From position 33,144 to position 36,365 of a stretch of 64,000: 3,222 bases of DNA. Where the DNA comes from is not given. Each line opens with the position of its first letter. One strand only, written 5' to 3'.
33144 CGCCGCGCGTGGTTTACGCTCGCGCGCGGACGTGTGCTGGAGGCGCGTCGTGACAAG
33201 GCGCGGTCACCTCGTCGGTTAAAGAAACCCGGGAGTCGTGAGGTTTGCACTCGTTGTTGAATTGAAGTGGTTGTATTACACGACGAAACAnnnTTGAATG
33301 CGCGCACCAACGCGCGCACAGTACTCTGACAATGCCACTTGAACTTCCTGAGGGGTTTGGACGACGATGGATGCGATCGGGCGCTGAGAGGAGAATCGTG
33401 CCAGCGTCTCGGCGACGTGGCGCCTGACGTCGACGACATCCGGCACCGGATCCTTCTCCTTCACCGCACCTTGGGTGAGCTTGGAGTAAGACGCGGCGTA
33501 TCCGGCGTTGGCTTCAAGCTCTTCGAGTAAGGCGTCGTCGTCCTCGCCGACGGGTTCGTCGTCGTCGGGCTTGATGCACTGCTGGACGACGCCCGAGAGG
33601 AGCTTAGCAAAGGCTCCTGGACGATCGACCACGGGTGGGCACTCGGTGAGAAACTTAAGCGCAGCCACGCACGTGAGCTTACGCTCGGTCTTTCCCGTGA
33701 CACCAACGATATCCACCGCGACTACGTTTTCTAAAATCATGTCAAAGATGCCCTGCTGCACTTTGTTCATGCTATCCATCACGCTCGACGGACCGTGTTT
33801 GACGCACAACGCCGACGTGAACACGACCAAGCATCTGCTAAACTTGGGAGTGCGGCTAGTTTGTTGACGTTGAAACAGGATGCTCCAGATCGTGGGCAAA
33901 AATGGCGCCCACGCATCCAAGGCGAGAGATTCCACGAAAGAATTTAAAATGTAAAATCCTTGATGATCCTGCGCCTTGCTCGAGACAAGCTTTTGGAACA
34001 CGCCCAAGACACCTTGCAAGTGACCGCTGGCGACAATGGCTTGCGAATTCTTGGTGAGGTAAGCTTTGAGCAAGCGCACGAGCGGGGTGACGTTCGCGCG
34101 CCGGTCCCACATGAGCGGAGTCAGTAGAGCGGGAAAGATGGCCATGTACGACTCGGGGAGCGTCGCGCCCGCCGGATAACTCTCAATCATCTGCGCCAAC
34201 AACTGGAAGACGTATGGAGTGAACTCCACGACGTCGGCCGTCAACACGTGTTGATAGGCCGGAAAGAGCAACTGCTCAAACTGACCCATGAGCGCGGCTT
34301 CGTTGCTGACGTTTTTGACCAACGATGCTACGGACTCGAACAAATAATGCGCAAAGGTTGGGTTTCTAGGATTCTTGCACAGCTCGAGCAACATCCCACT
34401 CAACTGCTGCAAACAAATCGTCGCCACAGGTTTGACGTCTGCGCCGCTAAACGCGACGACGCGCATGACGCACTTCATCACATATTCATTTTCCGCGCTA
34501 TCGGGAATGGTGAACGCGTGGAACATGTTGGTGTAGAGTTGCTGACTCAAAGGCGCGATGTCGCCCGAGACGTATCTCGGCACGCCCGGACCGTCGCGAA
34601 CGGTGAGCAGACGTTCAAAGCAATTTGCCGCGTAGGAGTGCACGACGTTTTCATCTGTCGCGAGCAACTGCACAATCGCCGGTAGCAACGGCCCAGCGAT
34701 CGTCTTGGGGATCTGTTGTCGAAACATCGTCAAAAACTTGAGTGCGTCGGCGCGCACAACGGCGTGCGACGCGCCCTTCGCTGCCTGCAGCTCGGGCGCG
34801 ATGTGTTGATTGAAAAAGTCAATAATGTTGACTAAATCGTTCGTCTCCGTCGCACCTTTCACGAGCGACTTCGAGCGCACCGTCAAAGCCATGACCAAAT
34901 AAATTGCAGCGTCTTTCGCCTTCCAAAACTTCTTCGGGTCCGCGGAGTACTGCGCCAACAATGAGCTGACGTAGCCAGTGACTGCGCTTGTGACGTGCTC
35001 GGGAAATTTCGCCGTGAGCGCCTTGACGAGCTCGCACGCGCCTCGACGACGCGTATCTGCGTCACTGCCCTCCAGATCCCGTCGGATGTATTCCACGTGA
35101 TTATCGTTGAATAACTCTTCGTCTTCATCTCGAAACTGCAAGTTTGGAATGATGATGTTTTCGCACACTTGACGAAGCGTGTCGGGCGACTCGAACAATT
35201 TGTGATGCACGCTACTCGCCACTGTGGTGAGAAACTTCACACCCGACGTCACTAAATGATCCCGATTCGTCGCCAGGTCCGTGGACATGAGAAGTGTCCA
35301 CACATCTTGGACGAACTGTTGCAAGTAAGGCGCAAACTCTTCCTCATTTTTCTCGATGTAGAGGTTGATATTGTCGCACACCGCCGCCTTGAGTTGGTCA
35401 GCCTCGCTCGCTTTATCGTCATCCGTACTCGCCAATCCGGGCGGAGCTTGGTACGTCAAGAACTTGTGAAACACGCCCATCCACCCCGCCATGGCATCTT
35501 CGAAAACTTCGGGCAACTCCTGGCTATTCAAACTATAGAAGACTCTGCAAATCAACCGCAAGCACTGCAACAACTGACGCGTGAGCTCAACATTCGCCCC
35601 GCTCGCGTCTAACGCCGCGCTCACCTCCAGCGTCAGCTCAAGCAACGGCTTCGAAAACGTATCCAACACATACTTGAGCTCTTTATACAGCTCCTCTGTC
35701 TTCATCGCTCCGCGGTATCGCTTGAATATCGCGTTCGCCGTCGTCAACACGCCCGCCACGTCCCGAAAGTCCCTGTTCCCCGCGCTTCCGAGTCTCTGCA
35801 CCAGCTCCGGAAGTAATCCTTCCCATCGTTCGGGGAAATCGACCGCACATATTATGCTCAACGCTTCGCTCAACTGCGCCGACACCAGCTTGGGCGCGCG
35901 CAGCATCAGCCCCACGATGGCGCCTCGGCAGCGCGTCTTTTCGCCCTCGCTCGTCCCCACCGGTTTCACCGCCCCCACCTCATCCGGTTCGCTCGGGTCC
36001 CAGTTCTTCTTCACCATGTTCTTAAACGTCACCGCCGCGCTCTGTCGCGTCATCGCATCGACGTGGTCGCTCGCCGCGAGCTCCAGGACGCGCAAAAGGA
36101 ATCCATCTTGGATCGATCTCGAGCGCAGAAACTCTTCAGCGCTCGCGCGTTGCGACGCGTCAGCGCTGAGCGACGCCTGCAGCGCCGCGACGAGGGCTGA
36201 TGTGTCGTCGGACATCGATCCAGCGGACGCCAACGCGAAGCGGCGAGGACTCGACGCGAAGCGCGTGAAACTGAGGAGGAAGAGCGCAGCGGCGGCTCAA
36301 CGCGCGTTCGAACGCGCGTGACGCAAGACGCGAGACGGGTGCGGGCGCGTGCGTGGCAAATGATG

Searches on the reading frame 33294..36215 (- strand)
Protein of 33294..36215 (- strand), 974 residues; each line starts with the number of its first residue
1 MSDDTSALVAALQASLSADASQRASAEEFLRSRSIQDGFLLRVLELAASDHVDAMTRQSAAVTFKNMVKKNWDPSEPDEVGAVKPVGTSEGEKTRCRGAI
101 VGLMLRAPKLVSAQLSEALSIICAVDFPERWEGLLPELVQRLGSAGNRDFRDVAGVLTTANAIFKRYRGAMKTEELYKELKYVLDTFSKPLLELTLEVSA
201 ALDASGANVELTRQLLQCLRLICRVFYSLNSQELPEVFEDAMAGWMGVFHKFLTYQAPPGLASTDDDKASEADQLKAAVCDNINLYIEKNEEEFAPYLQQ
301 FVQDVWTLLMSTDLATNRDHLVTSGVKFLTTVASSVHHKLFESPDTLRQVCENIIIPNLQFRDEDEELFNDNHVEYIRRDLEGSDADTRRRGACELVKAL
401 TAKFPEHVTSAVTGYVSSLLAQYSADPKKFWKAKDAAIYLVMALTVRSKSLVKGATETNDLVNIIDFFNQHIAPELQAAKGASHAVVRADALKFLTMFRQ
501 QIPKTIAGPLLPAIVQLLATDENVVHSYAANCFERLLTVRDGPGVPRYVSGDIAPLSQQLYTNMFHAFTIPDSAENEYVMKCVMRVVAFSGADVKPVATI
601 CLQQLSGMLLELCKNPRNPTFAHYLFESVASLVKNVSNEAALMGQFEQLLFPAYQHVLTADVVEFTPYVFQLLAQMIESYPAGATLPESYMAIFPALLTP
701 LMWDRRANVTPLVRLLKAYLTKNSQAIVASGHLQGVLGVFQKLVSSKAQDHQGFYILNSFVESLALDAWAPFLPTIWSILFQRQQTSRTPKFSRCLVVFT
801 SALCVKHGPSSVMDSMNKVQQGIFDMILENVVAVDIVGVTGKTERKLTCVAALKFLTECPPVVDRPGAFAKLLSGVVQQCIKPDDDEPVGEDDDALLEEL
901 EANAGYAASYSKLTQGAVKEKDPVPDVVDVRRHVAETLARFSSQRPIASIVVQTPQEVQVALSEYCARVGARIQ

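Call 44: find_homologous_proteins(query=window:33294-36215:-, max_evalue=1e-20)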
Query window:33294-36215:- (974 aa): 644 proteins with E <= 1e-20 among 8000 candidates; the best 120 are listed.
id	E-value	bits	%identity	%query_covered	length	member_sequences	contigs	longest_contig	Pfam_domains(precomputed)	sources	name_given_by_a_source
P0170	0.0e+0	2175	100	100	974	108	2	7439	PF03378.22,PF08506.17,PF03810.26,PF25758.2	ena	-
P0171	0.0e+0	1887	85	100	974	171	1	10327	PF03378.22,PF08506.17,PF03810.26,PF25758.2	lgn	-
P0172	0.0e+0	1785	81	100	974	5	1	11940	PF03378.22,PF08506.17,PF03810.26,PF25758.2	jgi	-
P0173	0.0e+0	1772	81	100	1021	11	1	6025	PF03378.22,PF08506.17,PF03810.26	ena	-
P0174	0.0e+0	1754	80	100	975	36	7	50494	PF03378.22,PF08506.17,PF03810.26,PF25758.2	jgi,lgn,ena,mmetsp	jgi:exportin-2 (importin alpha re-exporter)|mmetsp:Transcript_930/g.2905 ORF Transcript_930/g.2905 T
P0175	0.0e+0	1752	80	100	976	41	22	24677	PF03378.22,PF08506.17,PF03810.26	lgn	-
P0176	0.0e+0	1667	77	98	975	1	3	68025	PF03378.22,PF08506.17,PF03810.26,PF25758.2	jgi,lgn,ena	-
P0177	0.0e+0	1285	61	100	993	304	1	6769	PF03378.22,PF08506.17,PF03810.26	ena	-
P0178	0.0e+0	1239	58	100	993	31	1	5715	PF03378.22,PF08506.17,PF03810.26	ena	-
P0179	0.0e+0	1236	61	94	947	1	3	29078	PF03378.22,PF08506.17,PF03810.26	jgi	jgi:exportin-2 (importin alpha re-exporter)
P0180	0.0e+0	1172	56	99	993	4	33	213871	PF03378.22,PF08506.17,PF03810.26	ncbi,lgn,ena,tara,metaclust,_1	tara:strand:+ start:15818 stop:18799 length:2982 start_codon:yes stop_codon:yes gene_type:complete|m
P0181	0.0e+0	1109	54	98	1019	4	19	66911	PF03378.22,PF08506.17,PF03810.26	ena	-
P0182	0.0e+0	1088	53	98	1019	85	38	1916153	PF03378.22,PF08506.17,PF03810.26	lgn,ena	-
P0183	0.0e+0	1080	53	98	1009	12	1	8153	PF03378.22,PF08506.17,PF03810.26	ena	-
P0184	0.0e+0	1078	54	98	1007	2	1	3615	PF03378.22,PF08506.17,PF03810.26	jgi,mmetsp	mmetsp:Transcript_11685/g.49963 ORF Transcript_11685/g.49963 Transcript_11685/m.49963 type:complete 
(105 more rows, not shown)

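Call 54: search_protein_families(library=pfam, proteins=[window:33294-36215:-], max_evalue=0.01)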
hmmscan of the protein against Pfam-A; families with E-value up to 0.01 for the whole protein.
window:33294-36215:- (974 aa): 5 families
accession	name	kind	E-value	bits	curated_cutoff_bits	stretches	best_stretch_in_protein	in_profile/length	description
PF03378.21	CAS_CSE1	-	6.2e-155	516.4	25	1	534-965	1-435/435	CAS/CSE protein, C-terminus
PF08506.16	Cse1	-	2.4e-132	441.8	22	1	163-532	1-369/370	Cse1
PF03810.25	IBN_N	-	2.3e-09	37.6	21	1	26-104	1-71/73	Importin-beta N-terminal domain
PF08389.18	Xpo1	-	0.0022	18.5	22.7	0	108-220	1-110/147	Exportin 1-like protein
PF04003.17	Utp12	-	0.0053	17.3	31.5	0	685-753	24-93/107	Dip2/Utp12 Family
